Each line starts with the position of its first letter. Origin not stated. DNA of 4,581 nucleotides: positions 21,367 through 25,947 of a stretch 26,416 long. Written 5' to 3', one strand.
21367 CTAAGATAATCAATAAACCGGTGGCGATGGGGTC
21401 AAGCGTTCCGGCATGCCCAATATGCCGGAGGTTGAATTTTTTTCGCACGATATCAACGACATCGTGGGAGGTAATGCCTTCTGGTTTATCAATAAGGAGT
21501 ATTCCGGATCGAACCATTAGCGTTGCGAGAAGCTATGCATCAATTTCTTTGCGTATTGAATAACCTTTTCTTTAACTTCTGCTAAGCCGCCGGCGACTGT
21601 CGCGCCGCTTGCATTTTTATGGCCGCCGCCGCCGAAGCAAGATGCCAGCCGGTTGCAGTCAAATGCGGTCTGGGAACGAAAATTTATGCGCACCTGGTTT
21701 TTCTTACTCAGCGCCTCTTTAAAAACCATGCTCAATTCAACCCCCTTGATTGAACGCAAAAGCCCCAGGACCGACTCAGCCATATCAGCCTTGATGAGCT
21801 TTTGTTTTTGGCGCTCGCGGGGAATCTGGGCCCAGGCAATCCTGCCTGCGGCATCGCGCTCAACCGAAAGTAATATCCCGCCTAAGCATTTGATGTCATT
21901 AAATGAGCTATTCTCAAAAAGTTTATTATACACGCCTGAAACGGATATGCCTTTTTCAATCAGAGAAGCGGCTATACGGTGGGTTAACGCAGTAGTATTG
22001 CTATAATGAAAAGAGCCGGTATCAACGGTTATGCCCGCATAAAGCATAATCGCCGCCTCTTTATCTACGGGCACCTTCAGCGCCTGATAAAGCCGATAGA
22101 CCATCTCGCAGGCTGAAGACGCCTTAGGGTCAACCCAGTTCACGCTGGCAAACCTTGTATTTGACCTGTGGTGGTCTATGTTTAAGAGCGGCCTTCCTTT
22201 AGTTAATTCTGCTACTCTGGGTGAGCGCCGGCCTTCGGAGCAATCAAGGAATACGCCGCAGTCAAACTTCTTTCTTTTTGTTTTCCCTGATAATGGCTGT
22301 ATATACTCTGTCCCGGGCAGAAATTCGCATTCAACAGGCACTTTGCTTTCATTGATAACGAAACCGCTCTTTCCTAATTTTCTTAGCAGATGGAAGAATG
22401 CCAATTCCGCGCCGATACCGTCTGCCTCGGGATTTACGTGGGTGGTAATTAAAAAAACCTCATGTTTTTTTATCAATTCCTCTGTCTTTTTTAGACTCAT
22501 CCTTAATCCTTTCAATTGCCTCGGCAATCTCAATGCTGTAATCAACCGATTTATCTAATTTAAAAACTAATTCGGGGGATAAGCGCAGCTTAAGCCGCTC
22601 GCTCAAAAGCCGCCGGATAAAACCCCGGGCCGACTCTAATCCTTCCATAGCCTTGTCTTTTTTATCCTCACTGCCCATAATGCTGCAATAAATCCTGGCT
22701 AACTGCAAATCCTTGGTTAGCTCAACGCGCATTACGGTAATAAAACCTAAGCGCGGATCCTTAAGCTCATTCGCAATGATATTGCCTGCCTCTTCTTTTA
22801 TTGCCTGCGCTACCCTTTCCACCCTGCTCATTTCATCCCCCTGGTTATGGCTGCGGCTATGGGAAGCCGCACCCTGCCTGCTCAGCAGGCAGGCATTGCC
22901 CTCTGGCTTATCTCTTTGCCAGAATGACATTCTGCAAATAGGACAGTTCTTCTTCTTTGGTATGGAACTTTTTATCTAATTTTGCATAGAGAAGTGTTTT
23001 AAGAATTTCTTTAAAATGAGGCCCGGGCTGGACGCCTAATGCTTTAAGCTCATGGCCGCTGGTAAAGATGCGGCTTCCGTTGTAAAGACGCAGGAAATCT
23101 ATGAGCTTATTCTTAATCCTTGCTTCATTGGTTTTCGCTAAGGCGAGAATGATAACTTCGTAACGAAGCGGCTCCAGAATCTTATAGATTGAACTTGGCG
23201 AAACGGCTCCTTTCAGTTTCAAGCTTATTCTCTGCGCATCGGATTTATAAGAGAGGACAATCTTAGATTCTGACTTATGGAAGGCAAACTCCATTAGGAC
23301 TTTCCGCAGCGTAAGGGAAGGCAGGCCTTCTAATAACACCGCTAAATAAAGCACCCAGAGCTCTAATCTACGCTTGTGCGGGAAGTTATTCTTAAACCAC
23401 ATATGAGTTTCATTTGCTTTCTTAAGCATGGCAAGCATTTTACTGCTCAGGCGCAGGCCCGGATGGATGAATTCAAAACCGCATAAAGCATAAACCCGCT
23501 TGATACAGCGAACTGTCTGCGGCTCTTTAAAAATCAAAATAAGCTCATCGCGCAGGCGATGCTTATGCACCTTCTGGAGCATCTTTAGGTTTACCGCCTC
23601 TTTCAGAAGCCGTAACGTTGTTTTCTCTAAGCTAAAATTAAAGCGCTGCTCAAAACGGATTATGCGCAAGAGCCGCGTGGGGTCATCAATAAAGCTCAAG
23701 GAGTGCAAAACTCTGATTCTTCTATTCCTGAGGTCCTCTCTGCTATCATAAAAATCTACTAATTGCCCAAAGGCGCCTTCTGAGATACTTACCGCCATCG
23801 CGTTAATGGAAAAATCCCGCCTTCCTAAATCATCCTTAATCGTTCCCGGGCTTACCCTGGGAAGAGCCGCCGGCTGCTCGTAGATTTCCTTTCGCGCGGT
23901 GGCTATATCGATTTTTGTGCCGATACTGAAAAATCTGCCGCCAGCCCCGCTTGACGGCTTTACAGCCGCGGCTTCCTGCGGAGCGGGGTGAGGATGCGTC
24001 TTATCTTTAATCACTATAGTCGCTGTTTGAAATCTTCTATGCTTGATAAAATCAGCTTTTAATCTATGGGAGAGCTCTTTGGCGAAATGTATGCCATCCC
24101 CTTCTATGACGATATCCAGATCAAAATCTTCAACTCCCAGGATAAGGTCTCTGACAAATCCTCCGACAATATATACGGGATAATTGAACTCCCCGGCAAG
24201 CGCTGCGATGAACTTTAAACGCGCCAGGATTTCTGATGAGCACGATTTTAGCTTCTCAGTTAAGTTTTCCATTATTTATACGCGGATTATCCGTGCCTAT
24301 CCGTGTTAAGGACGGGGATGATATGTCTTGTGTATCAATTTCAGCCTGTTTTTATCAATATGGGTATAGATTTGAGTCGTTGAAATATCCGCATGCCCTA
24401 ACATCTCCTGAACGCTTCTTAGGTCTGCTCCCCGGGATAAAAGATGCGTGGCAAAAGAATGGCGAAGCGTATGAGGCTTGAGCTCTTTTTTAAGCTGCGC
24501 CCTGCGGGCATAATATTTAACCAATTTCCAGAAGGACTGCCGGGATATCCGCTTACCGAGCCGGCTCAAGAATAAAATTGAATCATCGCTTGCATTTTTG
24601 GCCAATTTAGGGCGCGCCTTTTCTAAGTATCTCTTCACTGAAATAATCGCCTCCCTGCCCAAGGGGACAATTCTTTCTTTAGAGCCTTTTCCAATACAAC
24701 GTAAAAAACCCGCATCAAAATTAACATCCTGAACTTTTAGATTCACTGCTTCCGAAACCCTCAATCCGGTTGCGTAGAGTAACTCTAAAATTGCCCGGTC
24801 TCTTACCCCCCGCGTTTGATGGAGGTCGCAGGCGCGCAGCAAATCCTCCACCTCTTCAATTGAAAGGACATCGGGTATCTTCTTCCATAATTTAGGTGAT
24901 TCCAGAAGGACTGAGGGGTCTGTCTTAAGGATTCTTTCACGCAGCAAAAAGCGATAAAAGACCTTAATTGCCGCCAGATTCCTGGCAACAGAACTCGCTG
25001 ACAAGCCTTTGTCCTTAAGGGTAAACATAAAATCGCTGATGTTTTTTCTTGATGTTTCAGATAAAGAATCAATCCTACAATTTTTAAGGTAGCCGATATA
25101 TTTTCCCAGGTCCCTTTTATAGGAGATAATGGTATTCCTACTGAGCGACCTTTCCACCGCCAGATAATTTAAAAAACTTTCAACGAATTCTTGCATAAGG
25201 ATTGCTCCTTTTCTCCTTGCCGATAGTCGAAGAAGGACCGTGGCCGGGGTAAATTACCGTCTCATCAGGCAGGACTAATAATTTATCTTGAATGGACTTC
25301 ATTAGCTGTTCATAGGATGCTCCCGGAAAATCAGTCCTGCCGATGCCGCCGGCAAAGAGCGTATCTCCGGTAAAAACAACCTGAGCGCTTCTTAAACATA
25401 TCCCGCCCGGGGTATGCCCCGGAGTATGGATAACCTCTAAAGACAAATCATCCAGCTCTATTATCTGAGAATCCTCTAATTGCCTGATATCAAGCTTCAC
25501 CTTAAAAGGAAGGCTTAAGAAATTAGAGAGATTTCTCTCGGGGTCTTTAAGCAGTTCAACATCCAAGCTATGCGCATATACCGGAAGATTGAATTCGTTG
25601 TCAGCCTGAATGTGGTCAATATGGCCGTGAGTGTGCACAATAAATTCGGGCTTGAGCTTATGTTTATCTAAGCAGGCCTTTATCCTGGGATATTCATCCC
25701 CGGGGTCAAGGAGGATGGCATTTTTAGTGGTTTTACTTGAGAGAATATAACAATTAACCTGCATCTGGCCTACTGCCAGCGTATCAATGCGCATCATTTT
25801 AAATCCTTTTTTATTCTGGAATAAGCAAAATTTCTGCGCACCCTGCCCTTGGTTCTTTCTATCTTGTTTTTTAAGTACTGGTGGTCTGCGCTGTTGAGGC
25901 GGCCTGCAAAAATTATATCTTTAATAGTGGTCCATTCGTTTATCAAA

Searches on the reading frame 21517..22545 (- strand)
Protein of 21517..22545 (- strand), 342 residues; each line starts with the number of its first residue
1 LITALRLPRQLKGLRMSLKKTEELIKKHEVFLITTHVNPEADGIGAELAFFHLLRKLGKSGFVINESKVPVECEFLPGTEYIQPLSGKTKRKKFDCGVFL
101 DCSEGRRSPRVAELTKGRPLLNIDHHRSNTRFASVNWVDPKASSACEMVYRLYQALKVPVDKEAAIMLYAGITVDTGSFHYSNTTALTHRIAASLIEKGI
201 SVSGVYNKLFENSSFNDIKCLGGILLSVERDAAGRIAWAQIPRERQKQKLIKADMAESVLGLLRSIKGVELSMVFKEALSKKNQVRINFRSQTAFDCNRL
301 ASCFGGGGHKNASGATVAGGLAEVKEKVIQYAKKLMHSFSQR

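Call 6: search_protein_families(library=pfam, proteins=[window:21517-22545:-], max_evalue=0.001)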
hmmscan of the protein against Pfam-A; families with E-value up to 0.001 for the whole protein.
window:21517-22545:- (342 aa): 2 families
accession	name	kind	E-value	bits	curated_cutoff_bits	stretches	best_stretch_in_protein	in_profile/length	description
PF01368.27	DHH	-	2.7e-17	63.6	28.1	1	32-172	3-125/125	DHH family, N-terminal domain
PF02272.25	DHHA1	-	2.9e-09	37.8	25.9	1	251-336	13-100/102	DHHA1 domain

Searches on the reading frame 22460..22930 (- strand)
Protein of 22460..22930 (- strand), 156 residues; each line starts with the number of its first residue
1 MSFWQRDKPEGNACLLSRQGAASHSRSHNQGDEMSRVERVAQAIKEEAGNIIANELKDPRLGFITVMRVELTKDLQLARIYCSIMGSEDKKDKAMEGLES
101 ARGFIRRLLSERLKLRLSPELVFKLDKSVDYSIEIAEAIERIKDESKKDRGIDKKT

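Call 6: search_protein_families(library=pfam, proteins=[window:22460-22930:-], max_evalue=0.001)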
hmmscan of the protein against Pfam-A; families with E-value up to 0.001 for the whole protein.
window:22460-22930:- (156 aa): 1 family
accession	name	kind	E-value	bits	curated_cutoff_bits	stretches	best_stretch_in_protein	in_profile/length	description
PF02033.23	RBFA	-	2.6e-32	111.7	34.7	1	36-138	1-104/105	Ribosome-binding factor A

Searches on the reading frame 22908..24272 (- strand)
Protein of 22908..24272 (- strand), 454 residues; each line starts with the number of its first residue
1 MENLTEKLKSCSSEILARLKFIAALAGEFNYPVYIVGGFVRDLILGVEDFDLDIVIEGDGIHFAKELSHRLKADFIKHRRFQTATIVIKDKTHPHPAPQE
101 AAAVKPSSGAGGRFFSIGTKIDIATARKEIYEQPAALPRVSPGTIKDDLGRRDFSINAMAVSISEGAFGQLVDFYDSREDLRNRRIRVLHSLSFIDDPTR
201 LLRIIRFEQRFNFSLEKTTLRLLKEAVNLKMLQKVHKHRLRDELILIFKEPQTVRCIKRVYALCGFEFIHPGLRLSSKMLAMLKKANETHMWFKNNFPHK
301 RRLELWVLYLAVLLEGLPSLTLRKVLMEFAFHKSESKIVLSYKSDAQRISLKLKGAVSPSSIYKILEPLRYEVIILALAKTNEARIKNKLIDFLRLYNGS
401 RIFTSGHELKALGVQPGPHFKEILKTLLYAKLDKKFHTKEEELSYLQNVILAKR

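Call 6: search_protein_families(library=pfam, proteins=[window:22908-24272:-], max_evalue=0.001)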
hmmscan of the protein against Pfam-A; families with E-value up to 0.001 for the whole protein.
window:22908-24272:- (454 aa): 2 families
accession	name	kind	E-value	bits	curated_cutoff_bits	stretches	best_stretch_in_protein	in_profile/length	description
PF01743.26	PolyA_pol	-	1.5e-24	87.2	23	1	33-187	1-126/126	Poly A polymerase head domain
PF12627.12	PolyA_pol_RNAbd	-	9.8e-05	22.5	22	1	212-273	1-60/64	Probable RNA and SrmB- binding site of polymerase A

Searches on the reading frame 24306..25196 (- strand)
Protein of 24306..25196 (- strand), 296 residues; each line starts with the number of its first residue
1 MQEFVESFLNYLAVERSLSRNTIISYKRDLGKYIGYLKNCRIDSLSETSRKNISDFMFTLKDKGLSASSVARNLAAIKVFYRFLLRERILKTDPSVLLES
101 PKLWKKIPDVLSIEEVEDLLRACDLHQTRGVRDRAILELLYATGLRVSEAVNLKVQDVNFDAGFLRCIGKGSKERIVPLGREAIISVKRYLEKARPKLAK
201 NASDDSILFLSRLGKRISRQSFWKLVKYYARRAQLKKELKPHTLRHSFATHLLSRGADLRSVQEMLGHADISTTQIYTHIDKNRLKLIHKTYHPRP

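Call 7: search_protein_families(library=pfam, proteins=[window:24306-25196:-], max_evalue=0.001)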
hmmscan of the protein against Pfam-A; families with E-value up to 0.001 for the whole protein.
window:24306-25196:- (296 aa): 4 families
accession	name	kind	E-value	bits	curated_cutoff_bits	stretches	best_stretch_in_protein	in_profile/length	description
PF00589.27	Phage_integrase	-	6.1e-56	189.3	27.1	1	111-283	3-171/172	Phage integrase family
PF02899.23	Phage_int_SAM_1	-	1e-21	77.4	22.3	1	5-87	1-82/83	Phage integrase, N-terminal SAM-like domain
PF13495.12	Phage_int_SAM_4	-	1.6e-07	32.1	27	1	5-88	2-82/85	Phage integrase, N-terminal SAM-like domain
PF13102.12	Phage_int_SAM_5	-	1.5e-05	25.7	22.3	0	30-94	32-92/98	Phage integrase SAM-like domain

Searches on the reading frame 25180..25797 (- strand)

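Call 7: search_protein_families(library=pfam, proteins=[window:25180-25797:-], max_evalue=0.001)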
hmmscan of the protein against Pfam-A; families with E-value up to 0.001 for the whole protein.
window:25180-25797:- (205 aa): 1 family
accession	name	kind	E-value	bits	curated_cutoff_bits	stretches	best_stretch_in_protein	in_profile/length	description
PF00753.33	Lactamase_B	-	8.3e-26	91.6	22.7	1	10-186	2-196/196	Metallo-beta-lactamase superfamily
